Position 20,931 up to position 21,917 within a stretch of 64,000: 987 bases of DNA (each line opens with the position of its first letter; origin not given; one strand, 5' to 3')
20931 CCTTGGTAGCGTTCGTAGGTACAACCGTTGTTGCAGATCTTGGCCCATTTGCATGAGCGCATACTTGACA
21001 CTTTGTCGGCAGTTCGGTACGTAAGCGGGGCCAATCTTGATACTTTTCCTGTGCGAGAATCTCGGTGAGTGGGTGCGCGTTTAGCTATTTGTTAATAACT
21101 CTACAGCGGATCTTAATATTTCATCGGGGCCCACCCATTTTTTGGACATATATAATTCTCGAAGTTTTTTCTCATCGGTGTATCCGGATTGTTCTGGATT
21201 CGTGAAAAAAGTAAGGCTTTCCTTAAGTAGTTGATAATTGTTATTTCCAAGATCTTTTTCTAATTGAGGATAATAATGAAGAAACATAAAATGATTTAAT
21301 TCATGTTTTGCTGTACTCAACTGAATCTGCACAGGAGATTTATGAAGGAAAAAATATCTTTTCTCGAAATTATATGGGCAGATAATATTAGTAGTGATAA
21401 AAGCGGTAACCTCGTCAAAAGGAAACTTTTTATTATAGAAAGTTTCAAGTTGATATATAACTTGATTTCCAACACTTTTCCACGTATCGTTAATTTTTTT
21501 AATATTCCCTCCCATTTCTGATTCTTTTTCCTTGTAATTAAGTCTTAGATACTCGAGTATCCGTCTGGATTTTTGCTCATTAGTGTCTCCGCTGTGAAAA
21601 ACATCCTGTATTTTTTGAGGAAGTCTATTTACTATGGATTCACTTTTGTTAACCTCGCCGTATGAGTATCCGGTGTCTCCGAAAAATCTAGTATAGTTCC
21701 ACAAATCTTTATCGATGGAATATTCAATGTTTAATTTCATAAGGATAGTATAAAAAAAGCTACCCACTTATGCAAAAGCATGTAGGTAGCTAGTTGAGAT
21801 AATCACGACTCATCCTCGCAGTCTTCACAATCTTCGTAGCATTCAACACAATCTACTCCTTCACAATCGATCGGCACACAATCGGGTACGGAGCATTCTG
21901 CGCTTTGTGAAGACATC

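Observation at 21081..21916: Second 'small Cys-rich peptide + HExxH protein' module: paralogous pairing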

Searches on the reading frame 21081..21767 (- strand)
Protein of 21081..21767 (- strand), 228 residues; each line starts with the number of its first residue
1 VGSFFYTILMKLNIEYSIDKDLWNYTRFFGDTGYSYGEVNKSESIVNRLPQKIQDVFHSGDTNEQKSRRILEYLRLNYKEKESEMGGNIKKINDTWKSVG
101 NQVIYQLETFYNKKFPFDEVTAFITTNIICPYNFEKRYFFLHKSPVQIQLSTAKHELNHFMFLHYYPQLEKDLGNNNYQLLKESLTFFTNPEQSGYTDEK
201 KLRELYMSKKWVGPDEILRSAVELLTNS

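Call 3: search_protein_families(library=pfam, proteins=[window:21081-21767:-], max_evalue=0.1)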
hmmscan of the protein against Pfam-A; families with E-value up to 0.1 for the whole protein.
window:21081-21767:- (228 aa): 0 families

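Call 5: search_protein_families(library=ncbifam, proteins=[window:21081-21767:-], max_evalue=1)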
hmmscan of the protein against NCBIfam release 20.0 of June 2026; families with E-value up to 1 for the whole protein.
window:21081-21767:- (228 aa): 0 families

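Call 6: find_homologous_proteins(query=window:21081-21743:-)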
Query window:21081-21743:- (220 aa): 15 proteins with E <= 0.001 among 123 candidates.
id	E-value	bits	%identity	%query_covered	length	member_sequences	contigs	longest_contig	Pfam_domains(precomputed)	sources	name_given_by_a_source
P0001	7.9e-144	495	100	100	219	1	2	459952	-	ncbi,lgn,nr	ncbi:hypothetical protein KKC62_01015 [Patescibacteria group bacterium]|nr:hypothetical protein [Pat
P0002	1.1e-87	311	61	98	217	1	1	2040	-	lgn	-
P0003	8.6e-86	305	60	98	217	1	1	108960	-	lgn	-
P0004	6.3e-84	299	61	98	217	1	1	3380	-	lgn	-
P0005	3.1e-79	284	56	100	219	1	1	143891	-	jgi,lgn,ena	-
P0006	4.7e-67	244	52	99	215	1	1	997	-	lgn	-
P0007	1.9e-48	183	44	98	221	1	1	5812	-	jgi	jgi:hypothetical protein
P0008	8.9e-45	171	42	98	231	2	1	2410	-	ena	-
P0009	4.8e-44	169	41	98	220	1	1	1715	-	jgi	-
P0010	2.2e-24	104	34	100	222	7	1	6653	-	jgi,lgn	-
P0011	6.7e-24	103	41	70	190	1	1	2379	-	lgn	-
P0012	1.4e-23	102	31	97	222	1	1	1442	-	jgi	jgi:hypothetical protein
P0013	1.6e-23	102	34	100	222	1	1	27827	-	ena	-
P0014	2.3e-22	98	34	100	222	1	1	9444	-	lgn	-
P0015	4.3e-21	94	33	70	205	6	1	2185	-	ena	-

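Call 7: find_encoding_contigs(protein=P0003, flank=6000, max_places=3)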
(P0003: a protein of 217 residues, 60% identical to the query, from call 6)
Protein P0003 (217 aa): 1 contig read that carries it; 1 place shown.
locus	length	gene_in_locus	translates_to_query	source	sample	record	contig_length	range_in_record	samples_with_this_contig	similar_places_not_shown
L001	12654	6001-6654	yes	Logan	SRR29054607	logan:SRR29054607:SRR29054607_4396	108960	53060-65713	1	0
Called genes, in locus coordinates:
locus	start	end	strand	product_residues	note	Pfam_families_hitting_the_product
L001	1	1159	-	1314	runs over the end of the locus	PF09848:SLFN-g3_helicase (faint), PF13195:DUF4011, PF04851:ResIII (faint), PF13086:AAA_11, PF13245:AAA_19 (faint), PF13086:AAA_11, PF13087:AAA_12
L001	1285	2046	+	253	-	-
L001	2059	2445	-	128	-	-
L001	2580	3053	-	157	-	-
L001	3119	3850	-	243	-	-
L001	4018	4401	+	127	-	-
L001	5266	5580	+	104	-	PF17248:DUF5317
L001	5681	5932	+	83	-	-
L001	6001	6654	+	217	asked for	-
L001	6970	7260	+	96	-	-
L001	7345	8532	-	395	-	-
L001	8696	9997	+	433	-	PF13393:tRNA-synt_His, PF00587:tRNA-synt_2b, PF03129:HGTP_anticodon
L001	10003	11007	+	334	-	PF00892:EamA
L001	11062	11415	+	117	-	PF01197:Ribosomal_L31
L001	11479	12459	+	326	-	PF03462:PCRF, PF00472:RF-1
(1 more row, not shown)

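Call 8: find_encoding_contigs(protein=P0005, flank=6000, max_places=3)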
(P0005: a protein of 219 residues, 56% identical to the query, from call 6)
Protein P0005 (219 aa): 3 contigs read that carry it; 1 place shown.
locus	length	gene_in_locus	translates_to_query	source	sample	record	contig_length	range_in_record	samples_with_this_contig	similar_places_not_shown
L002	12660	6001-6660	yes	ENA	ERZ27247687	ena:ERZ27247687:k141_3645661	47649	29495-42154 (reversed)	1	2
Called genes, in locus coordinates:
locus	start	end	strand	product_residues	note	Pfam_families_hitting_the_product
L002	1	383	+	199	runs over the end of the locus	-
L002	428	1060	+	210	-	-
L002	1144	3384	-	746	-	PF00403:HMA, PF00122:E1-E2_ATPase, PF00702:Hydrolase, PF08282:Hydrolase_3 (faint)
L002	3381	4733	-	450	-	PF00403:HMA, PF13386:DsbD_2, PF13473:Cupredoxin_1 (weak)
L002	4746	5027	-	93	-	PF02583:Trns_repr_metal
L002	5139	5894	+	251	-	PF12705:PDDEXK_1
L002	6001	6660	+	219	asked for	-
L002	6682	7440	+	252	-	-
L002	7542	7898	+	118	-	-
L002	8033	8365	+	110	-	-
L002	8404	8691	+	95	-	-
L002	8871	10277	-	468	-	PF07676:PD40 (faint)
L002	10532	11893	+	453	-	PF00275:EPSP_synthase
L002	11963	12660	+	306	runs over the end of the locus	PF05697:Trigger_N, PF05698:Trigger_C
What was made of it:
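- In L002 the HExxH homolog sits next to a copper ATPase and a CsoR-type repressor (call 8).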

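Call 9: find_encoding_contigs(protein=P0013, flank=6000, max_places=3)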
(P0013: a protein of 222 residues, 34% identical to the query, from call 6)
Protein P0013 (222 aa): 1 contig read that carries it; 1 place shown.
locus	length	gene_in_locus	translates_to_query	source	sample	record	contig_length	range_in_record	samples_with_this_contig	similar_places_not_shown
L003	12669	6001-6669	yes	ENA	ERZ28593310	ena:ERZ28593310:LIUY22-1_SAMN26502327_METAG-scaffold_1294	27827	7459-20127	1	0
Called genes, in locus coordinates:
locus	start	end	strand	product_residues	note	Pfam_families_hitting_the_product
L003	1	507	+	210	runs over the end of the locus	PF01726:LexA_DNA_bind, PF09339:HTH_IclR (weak), PF00717:Peptidase_S24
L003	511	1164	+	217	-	PF00590:TP_methylase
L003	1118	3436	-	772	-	PF01326:PPDK_N, PF00391:PEP-utilizers, PF02896:PEP-utilizers_C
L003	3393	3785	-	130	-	PF01050:MannoseP_isomer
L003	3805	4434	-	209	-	-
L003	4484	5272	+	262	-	PF03372:Exo_endo_phos, PF14529:Exo_endo_phos_2 (weak)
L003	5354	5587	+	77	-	-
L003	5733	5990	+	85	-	-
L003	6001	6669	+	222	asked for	-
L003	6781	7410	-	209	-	PF01790:LGT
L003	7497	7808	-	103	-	PF01245:Ribosomal_L19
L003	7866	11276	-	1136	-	PF02811:PHP, PF07733:DNA_pol3_alpha, PF17657:DNA_pol3_finger, PF14579:HHH_6, PF01336:tRNA_anti-codon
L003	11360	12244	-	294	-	PF01435:Peptidase_M48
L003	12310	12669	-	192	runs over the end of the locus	PF04011:LemA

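Call 16: find_related_loci(query=A1, collection=genome_contigs, flank=6000)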
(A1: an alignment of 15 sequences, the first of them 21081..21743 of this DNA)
Query A1 (220 aa) in genome_contigs; peptide patterns used: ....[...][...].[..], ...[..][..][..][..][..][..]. (x = any residue, [..] = any of these).
118 stretches matched a pattern; 24 encode a relative of the query (tblastn E <= 1e-3); 24 distinct loci.
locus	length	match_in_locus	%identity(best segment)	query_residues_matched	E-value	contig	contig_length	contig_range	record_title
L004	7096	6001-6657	47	2-219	3e-66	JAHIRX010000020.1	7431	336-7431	MAG: Patescibacteria group bacterium isolate MM_PC_MetaG.mb.146 MM_PC_MetaG.mb.146_k141_427944, whole genome shotgun seq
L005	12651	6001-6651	41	2-217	2e-50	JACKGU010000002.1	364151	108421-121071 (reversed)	MAG: Candidatus Nomurabacteria bacterium isolate HK-STAS-PATE-46 HK-STAS-PATE-46_2, whole genome shotgun sequence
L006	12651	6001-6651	42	2-218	2e-50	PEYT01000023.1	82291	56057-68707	MAG: candidate division WWE3 bacterium CG08_land_8_20_14_0_20_40_13 CG08_land_8_20_14_0.20_scaffold_54_c, whole genome s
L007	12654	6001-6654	39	1-217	5e-50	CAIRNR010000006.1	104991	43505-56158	uncultured candidate division WWE3 bacterium isolate AM-2014_bin-1800 genome assembly, contig: bin-1800:6/8, whole genom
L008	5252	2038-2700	38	1-220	4e-49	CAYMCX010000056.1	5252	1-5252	MAG TPA_asm: uncultured Candidatus Saccharibacteria bacterium isolate SRP050083_co7_140 genome assembly, contig: NODE_18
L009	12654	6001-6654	39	2-217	2e-44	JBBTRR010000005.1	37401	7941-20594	MAG: Patescibacteria group bacterium isolate H52-bin035_1 H52_bin035_1_000000000005, whole genome shotgun sequence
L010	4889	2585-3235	39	2-217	5e-44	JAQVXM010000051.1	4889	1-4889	MAG: Candidatus Paceibacterota bacterium isolate STF2_126 NODE_64916_length_4889_cov_3.164007_Sandtown_F2, whole genome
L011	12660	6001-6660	36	1-217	4e-42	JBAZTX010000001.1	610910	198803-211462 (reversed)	MAG: Patescibacteria group bacterium isolate SO_2017_GW1_213 NODE_79_length_610910_cov_17.256975_OW334_2017, whole genom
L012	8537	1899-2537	37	2-213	3e-39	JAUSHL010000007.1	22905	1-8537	MAG: Candidatus Daviesbacteria bacterium isolate E14_metabat.bin.192 E14_k141_1412437, whole genome shotgun sequence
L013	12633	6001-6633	32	1-209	4e-38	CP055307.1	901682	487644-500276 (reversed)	MAG: Candidatus Woesebacteria bacterium isolate Ch104b chromosome, complete genome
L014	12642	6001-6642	32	2-213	3e-36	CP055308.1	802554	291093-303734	MAG: Candidatus Woesebacteria bacterium isolate Ch104a chromosome, complete genome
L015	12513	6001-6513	42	52-219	4e-35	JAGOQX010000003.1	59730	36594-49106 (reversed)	Patescibacteria group bacterium isolate Gw_Eff_bin_226 Gw_Eff_741_length_59730_cov_6.712347, whole genome shotgun sequen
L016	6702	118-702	34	2-197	2e-33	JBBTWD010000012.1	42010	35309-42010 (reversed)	MAG: Patescibacteria group bacterium isolate H43-bin018_1 H43_bin018_1_000000000012, whole genome shotgun sequence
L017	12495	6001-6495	38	51-214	3e-33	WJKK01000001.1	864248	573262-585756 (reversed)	MAG: candidate division WWE3 bacterium isolate Bin_101 k141_320412, whole genome shotgun sequence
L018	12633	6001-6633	34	6-214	4e-33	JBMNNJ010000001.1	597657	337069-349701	MAG: Patescibacteria group bacterium isolate SBF912LR0HQ0104 contig_45780, whole genome shotgun sequence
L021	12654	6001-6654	32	1-214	8e-27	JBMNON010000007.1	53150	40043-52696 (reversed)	MAG: Patescibacteria group bacterium isolate SBF912SR5HQ0001 scaffold_635_c1, whole genome shotgun sequence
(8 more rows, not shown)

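Call 19: predict_structure(alignment_id=A1)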
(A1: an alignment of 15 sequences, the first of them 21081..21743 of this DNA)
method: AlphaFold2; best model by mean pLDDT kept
length: 220 residues; sequences in the alignment: 15
mean_pLDDT: 90.8   pTM: 0.87
mean pLDDT of the five models: 90.8, 90.0, 90.0, 90.0, 89.6
residues with pLDDT >= 90: 171; 70-90: 37; 50-70: 12; < 50: 0
segments of 3 or more residues with pLDDT < 50: none
pLDDT, mean of each block of 10 residues (from residue 1): 94 91 59 76 91 93 95 92 96 96 96 94 93 94 95 97 93 93 82 93 92 92
secondary structure, 60 per line:
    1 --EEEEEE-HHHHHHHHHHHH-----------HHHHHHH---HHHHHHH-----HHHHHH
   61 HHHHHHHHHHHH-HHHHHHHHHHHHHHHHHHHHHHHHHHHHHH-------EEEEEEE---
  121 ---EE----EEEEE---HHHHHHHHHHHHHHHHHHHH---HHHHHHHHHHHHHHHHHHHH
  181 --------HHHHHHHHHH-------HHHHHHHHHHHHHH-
elements in order: E3-8 H10-21 H33-39 H43-49 H55-72 H74-103 E111-117 E130-134 H138-157 H161-180 H189-198 H206-219

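Call 24: fold_search(model_id=the predicted structure, library=pdb)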
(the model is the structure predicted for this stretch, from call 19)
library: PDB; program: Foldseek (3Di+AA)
matches with E <= 10: 216; with E <= 0.001: 0
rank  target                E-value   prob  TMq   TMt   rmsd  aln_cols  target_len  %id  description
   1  9q9i_E                1.0e-01  0.13  0.14  0.07  26.1       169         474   11  Cryo-EM structure of human Mre11-Rad50-Nbs1 complex bound to DNA (released 2025-10-01)
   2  8jkt_A                2.4e-01  0.66  0.28  0.09   5.8       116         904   16  Crystal structure of feline aminopeptidase N ectodomain (released 2024-06-05)
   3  7vpq_E                3.4e-01  0.54  0.29  0.09   6.4       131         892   14  Structures of a deltacoronavirus spike protein bound to porcine and human receptors indicate the risk of virus adaptat (released 2022-03-16)
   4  8p0i_B                4.2e-01  0.41  0.31  0.11  10.1       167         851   12  Crystal structure of the open conformation of insulin-regulated aminopeptidase in complex with a small-MW inhibitor (released 2024-09-04)
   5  5lg6_B                5.0e-01  0.44  0.27  0.08   5.5       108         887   14  Structure of the deglycosylated porcine aminopeptidase N ectodomain (released 2017-04-12)
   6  7vpq_A                5.0e-01  0.38  0.28  0.09   6.4       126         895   13  Structures of a deltacoronavirus spike protein bound to porcine and human receptors indicate the risk of virus adaptat (released 2022-03-16)
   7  6u7e_A                5.9e-01  0.38  0.29  0.09   6.0       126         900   13  HCoV-229E RBD Class III in complex with human APN (released 2019-11-13)
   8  4z7i_A                6.3e-01  0.38  0.32  0.10  10.0       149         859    9  Crystal structure of insulin regulated aminopeptidase in complex with ligand (released 2015-08-26)
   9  6a8z_B                6.3e-01  0.35  0.27  0.16   6.4       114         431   11  Crystal structure of M1 zinc metallopeptidase from Deinococcus radiodurans (released 2019-07-17)
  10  4z7i_B                6.3e-01  0.33  0.30  0.10  10.2       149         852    8  Crystal structure of insulin regulated aminopeptidase in complex with ligand (released 2015-08-26)
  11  5lhd_A                6.6e-01  0.35  0.27  0.09   6.8       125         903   11  Structure of glycosylated human aminopeptidase N (released 2017-04-05)
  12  6ydx_B                7.0e-01  0.33  0.29  0.10   6.7       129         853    8  Insulin-regulated aminopeptidase complexed with a macrocyclic peptidic inhibitor (released 2020-07-22)
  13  6kp1_A                7.4e-01  0.30  0.26  0.15   6.8       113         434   12  Crystal structure of two domain M1 zinc metallopeptidase E323A mutant bound to L-methionine amino acid (released 2020-06-24)
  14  6ifg_A                7.4e-01  0.28  0.26  0.15   7.7       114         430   10  Crystal structure of M1 zinc metallopeptidase E323A mutant bound to Tyr-ser-ala substrate from Deinococcus radiodurans (released 2019-09-25)
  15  6u7f_A                7.9e-01  0.33  0.30  0.09   6.2       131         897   14  HCoV-229E RBD Class IV in complex with human APN (released 2019-11-13)
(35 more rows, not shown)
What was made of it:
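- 21081..21740 (-): 219-aa HExxH...E protein (HELNH at 21291-21305, invariant Glu at 21219-21221). It is intact and belongs to an unannotated zincin-like family. Call 24: weak fold hits to M1 peptidases.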

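Call 29: search_solved_structures(query=A1, max_evalue=10, show_alignments=2)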
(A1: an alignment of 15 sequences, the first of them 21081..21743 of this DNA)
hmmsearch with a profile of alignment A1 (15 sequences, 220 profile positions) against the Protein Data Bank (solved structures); distinct sequences matched with E-value up to 10: 23.
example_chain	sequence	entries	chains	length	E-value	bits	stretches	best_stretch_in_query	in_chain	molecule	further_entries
4wzw_A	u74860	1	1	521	0.0092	18.8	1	136-185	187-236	Pumilio domain-containing protein KIAA0020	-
4wzr_A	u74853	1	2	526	0.011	18.5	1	136-185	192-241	Pumilio domain-containing protein KIAA0020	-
5lef_C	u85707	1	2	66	0.032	17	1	160-204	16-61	Kinesin-like protein KIF20A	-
6yip_A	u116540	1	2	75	0.078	15.7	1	160-206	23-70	Kinesin-like protein KIF20A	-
1irj_A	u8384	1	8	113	0.25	14.1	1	9-89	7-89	Migration Inhibitory Factor-Related Protein 14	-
7ui5_A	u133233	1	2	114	0.28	13.9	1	9-89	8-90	Protein S100-A9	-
9zdg_A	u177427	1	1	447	0.3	13.8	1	149-207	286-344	Tq-FLiTS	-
8sjc_C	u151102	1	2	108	0.3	13.8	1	9-89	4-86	Protein S100-A9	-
4ggf_C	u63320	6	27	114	0.32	13.7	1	9-89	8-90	Protein S100-A9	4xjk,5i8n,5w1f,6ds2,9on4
1xk4_C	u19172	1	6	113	0.35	13.6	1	9-89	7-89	Calgranulin B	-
7quv_B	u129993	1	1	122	0.38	13.5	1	9-83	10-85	Protein S100-A9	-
3h32_A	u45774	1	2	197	0.48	13.1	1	9-96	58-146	Fibrinogen alpha chain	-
2os8_B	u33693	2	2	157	0.59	12.9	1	163-210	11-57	Myosin regulatory light chain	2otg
1deq_A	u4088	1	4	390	0.79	12.5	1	10-96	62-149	FIBRINOGEN (ALPHA CHAIN)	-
9qar_A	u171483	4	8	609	1.6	11.5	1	125-165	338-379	Angiotensin-converting enzyme, soluble form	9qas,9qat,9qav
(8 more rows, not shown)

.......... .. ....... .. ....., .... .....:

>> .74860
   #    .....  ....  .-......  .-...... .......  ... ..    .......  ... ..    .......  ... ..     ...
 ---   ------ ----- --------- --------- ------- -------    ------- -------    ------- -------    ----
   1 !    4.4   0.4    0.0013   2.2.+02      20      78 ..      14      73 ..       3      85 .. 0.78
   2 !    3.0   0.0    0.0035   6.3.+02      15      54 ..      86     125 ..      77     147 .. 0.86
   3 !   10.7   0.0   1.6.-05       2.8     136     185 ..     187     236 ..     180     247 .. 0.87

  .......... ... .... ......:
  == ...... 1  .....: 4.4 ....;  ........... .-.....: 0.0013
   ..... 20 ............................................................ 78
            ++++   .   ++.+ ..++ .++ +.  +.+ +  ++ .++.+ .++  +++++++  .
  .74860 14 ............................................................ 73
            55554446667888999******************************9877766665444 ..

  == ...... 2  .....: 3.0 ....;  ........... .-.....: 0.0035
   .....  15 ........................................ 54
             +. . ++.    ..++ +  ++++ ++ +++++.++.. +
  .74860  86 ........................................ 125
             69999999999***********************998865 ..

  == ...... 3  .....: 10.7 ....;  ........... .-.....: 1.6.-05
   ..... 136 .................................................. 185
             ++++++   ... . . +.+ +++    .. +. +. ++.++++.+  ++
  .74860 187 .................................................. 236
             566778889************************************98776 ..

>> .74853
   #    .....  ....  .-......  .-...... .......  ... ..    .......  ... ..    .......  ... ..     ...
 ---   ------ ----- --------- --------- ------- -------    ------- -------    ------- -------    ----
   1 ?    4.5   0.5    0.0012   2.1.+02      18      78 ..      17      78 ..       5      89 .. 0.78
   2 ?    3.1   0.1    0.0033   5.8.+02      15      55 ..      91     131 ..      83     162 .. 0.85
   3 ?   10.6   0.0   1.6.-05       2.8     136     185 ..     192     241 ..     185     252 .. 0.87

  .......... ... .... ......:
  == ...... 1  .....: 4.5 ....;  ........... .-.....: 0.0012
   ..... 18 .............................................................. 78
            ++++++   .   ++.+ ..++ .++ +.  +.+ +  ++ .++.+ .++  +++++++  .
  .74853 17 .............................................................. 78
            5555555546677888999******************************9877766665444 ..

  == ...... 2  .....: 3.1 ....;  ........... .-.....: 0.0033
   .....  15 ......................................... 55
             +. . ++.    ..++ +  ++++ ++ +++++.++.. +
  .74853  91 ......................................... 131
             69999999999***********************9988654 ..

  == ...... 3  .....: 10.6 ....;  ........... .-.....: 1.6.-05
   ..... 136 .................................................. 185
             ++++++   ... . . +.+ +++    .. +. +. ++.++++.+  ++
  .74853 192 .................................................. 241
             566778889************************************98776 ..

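Call 38: search_protein_families(library=ncbifam, alignment_id=A1, max_evalue=10)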
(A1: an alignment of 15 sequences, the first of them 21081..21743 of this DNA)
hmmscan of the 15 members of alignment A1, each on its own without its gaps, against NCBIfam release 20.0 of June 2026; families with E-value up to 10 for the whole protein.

A. member 1, window:21081-21743:- (220 aa): 0 families

B. families by the number of members that match (of 15 scanned): 8 families
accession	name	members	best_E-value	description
NF041159.1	Rham_dhyd_Thplmales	1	0.01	L-rhamnose 1-dehydrogenase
TIGR04527.1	mycoplas_twoTM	1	0.012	MG_279/MG_280 family protein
NF009869.0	PRK13328.1-5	1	0.027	type III pantothenate kinase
NF038336.1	YjiT_fam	1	0.068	STY4851/ECs_5259 family protein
NF003657.0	PRK05289.1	1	0.094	acyl-ACP--UDP-N-acetylglucosamine O-acyltransferase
TIGR01746.1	Thioester-redct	1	0.17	thioester reductase domain-containing protein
NF008005.0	PRK10734.1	1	0.22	calcium/sodium antiporter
NF011865.0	PRK15337.1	1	0.3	EscV/YscV/HrcV family type III secretion system export apparatus protein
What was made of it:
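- On alphaKG-HExxH hydroxylase (IPR026337/TIGR04267): None of 15 members matched any relevant NCBIfam model at E<=10 (call 38).
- Closest known: alphaKG-HExxH peptide hydroxylases. Different: No sequence-model match (call 38).
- None of 15 members matches any NCBIfam model at E<=10, including the alphaKG-HExxH domain model (call 38).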
